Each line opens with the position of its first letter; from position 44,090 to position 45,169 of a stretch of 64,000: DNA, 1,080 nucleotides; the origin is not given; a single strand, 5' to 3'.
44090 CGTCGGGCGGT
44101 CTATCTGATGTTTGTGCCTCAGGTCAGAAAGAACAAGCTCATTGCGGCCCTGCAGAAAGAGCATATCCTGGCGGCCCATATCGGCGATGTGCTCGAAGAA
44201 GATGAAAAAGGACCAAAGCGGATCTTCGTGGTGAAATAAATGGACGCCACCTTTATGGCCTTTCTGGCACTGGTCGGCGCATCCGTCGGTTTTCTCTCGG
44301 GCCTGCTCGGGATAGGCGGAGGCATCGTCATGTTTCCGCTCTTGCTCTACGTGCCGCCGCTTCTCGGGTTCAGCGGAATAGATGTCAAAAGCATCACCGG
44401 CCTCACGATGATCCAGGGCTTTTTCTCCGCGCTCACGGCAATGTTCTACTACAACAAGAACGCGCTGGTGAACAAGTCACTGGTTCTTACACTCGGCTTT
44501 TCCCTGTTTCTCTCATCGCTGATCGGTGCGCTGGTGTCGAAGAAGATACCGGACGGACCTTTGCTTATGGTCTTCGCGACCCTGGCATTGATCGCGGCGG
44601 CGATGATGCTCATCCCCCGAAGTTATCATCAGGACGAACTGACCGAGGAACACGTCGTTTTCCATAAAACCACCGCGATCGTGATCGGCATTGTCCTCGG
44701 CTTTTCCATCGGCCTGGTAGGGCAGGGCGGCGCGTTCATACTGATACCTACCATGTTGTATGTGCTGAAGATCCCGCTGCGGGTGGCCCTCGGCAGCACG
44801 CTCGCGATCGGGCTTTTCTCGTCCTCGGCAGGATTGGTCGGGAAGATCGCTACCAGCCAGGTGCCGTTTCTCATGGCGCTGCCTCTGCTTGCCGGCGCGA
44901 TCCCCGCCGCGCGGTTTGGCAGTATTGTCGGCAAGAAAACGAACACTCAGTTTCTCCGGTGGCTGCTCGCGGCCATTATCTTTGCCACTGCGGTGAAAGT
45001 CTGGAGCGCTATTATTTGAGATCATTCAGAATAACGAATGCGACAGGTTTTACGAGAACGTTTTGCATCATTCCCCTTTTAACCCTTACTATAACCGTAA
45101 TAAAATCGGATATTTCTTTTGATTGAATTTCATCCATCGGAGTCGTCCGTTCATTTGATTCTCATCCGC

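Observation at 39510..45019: Compact locus joining an SQR flavoprotein, a DsrEFH-like relay, a Trx-like protein, SelD and a TauE permease, with four UGA-containing ORFs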

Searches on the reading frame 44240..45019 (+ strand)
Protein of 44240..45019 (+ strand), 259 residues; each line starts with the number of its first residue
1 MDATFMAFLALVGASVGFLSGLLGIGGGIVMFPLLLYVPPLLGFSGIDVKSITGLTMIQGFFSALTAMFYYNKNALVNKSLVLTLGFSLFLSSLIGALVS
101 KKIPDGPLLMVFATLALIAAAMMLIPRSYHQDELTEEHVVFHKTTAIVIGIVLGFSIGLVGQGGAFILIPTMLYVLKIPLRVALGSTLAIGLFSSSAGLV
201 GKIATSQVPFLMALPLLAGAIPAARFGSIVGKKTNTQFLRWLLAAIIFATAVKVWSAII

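Call 6: search_protein_families(library=ncbifam, max_evalue=0.01, proteins=[window:44240-45016:+])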
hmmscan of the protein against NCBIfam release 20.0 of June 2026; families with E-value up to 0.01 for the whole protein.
seq(259 aa): 1 family
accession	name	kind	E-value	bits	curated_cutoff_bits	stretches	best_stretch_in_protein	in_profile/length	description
NF040961.1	MamO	equivalog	6.8e-08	31.3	800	1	133-254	518-647/648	magnetosome protein MamO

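Call 7: search_protein_families(library=pfam, max_evalue=0.01, proteins=[window:44240-45016:+])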
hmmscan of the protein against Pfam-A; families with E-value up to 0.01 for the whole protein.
seq(259 aa): 1 family
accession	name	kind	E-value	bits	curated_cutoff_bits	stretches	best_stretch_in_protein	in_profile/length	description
PF01925.25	TauE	-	3.1e-40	138.8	32.6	1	9-253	1-236/237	Sulfite exporter TauE/SafE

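Call 9: find_encoding_contigs(protein=window:44240-45019:+, flank=10000, max_places=8)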
Protein window:44240-45019:+ (259 aa): 1 contig read that carries it; 1 place shown.
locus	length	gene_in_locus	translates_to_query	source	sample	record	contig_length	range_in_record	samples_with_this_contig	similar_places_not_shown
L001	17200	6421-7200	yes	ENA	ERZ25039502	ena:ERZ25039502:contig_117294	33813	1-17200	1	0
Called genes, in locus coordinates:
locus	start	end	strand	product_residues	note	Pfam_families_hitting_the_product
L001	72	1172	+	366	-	PF01336:tRNA_anti-codon, PF00152:tRNA-synt_2, PF02938:GAD (weak)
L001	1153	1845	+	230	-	PF00152:tRNA-synt_2, PF02938:GAD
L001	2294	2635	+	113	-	PF12840:HTH_20 (weak), PF01022:HTH_5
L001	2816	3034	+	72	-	PF02635:DsrE (weak)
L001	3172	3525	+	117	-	PF02635:DsrE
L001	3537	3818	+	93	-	PF04077:DsrH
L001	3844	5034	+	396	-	PF07992:Pyr_redox_2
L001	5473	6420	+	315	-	PF00586:AIRS, PF02769:AIRS_C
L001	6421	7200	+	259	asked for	PF01925:TauE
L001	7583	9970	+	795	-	PF01266:DAO (weak), PF02558:ApbA (faint), PF02737:3HCDH_N, PF03446:NAD_binding_2 (weak), PF00725:3HCDH, PF00378:ECH_1, PF16113:ECH_2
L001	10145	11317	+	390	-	PF00108:Thiolase_N, PF00109:ketoacyl-synt (faint), PF02803:Thiolase_C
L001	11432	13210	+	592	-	PF02771:Acyl-CoA_dh_N, PF02770:Acyl-CoA_dh_M, PF00441:Acyl-CoA_dh_1, PF22924:ACOX_C_alpha1 (weak), PF08028:Acyl-CoA_dh_2, PF21263:Acyl-CoA-dh_C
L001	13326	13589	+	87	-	PF02604:PhdYeFM_antitox (weak)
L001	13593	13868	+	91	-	PF15738:YafQ_toxin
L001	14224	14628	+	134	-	PF10604:Polyketide_cyc2 (weak)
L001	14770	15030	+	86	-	PF04014:MazE_antitoxin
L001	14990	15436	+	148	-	PF01850:PIN, PF13470:PIN_3 (weak)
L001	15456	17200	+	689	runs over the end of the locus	PF02665:Nitrate_red_gam, PF12797:Fer4_2 (faint), PF13183:Fer4_8, PF13187:Fer4_9, PF13237:Fer4_10, PF13484:Fer4_16 (weak), PF02754:CCG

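Call 53: find_related_loci(query=window:44240-45016:+, collection=genome_contigs, flank=5000)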
Query window:44240-45016:+ (259 aa) in genome_contigs; peptide patterns used: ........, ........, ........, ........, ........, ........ (x = any residue, [..] = any of these).
133 stretches matched a pattern; 6 encode a relative of the query (tblastn E <= 1e-3); 6 distinct loci.
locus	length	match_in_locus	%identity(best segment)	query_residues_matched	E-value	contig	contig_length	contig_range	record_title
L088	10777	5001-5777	98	1-259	6e-162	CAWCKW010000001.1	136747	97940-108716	MAG: Nitrospirota bacterium isolate MFD01872.bin.2.231 genome assembly, contig: contig_107031, whole genome shotgun sequ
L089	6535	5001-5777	80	1-259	3e-110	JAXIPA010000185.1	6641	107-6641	MAG: Nitrospirota bacterium isolate Fractures_MAG_07 c_000000154312, whole genome shotgun sequence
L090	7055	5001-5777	80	1-259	4e-108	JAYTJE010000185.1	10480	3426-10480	MAG: Nitrospirota bacterium isolate GFS_2908 GFS_2908_184, whole genome shotgun sequence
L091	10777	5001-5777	83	1-259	9e-106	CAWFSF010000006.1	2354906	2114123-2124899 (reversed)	MAG: Nitrospirota bacterium isolate MFD00905.bin.2.216 genome assembly, contig: contig_8104, whole genome shotgun sequen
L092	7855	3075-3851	83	1-259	5e-105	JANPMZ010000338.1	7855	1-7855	MAG: Nitrospirota bacterium isolate VAR_87_metabat_403 VAR_87_k141_881028, whole genome shotgun sequence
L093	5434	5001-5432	97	1-144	6e-87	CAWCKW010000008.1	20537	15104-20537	MAG: Nitrospirota bacterium isolate MFD01872.bin.2.231 genome assembly, contig: contig_174976, whole genome shotgun sequ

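Call 77: search_protein_families(library=pfam, max_evalue=0.001, proteins=[L091:2002-2589:+, L091:3100-3807:+])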
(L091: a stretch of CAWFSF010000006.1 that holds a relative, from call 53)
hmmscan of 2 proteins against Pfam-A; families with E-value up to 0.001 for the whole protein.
L091:2002-2589:+ (195 aa): 0 families

L091:3100-3807:+ (235 aa): 7 families
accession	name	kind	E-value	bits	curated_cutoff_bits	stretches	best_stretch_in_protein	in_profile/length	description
PF13649.12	Methyltransf_25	-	7.1e-21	75.1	27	1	71-165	1-97/97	Methyltransferase domain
PF08241.18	Methyltransf_11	-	2.2e-18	67.1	21.2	1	72-167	1-93/95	Methyltransferase domain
PF08242.18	Methyltransf_12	-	3.7e-12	47.3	30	1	72-167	1-98/98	Methyltransferase domain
PF13847.12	Methyltransf_31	-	3.1e-11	43.6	27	1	68-178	4-119/145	Methyltransferase domain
PF13489.12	Methyltransf_23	-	4.3e-11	43.3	27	1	55-174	8-121/164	Methyltransferase domain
PF01209.24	Ubie_methyltran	-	6.6e-11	42.4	20.1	1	84-194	68-176/233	ubiE/COQ5 methyltransferase family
PF20922.3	Anamorsin_N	-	7.9e-05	22.9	27.1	1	111-176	30-94/163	Anamorsin, N-terminal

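Call 80: search_protein_families(library=ncbifam, max_evalue=0.001, proteins=[L091:3100-3807:+])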
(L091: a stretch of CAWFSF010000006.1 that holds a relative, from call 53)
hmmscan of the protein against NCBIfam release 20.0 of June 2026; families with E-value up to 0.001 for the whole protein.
L091:3100-3807:+ (235 aa): 24 families
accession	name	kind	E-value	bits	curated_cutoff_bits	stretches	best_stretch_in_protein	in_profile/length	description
NF045882.1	PLipidMtase_Leg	equivalog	1.8e-18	67.1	390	1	35-200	7-173/207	phospholipid N-methyltransferase PmtA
NF043040.1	corrin_prot_MT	hypoth_equivalog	1.5e-17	63.8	180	1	67-178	41-156/216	corrinoid protein-associated methyltransferase CpaM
TIGR01934.1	MenG_MenH_UbiE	subfamily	1.2e-13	50.9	158.35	1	58-192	26-164/223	ubiquinone/menaquinone biosynthesis methyltransferase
NF001244.0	PRK00216.1-5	equivalog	9.8e-13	47.9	216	1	70-198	51-182/236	bifunctional demethylmenaquinone methyltransferase/2-methoxy-6-polyprenyl-1,4-benzoquinol methylase UbiE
TIGR02072.1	BioC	equivalog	3.6e-09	36.8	184.95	1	69-167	36-130/244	malonyl-ACP O-methyltransferase BioC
NF038261.1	rhodoquin_RquA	equivalog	1.2e-08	35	175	1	83-171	69-155/218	rhodoquinone biosynthesis methyltransferase RquA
NF001243.0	PRK00216.1-4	equivalog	2.1e-08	33.8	235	1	90-200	74-182/237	demethylmenaquinone methyltransferase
NF052510.1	methyltran_MpqE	exception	5.2e-08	32.6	335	1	83-187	66-169/234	methyl-plastoquinone biosynthesis methyltransferase MpqE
NF001241.0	PRK00216.1-2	equivalog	6e-08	32.6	327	1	57-181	37-159/231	demethylmenaquinone methyltransferase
NF041537.1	ArsM_AhpD_UU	exception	6.4e-08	31.7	510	1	89-202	102-212/345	arsenite methyltransferase/AhpD domain selenoprotein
NF045667.1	MTase_DVU1556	equivalog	1.1e-07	31.5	155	1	69-172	24-122/213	DVU_1556 family methyltransferase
NF007610.0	PRK10258.1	equivalog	1.5e-07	31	342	1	70-170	45-139/251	malonyl-ACP O-methyltransferase BioC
NF041820.1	daptide_MTase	equivalog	1.7e-07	31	175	1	63-179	32-152/243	daptide-type RiPP biosynthesis methyltransferase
TIGR02752.1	MenG_heptapren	equivalog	2.3e-07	30.6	419.85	1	90-199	72-179/231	demethylmenaquinone methyltransferase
NF001242.0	PRK00216.1-3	equivalog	5.2e-07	29.3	351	1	81-187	88-193/258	bifunctional demethylmenaquinone methyltransferase/2-methoxy-6-polyprenyl-1,4-benzoquinol methylase UbiE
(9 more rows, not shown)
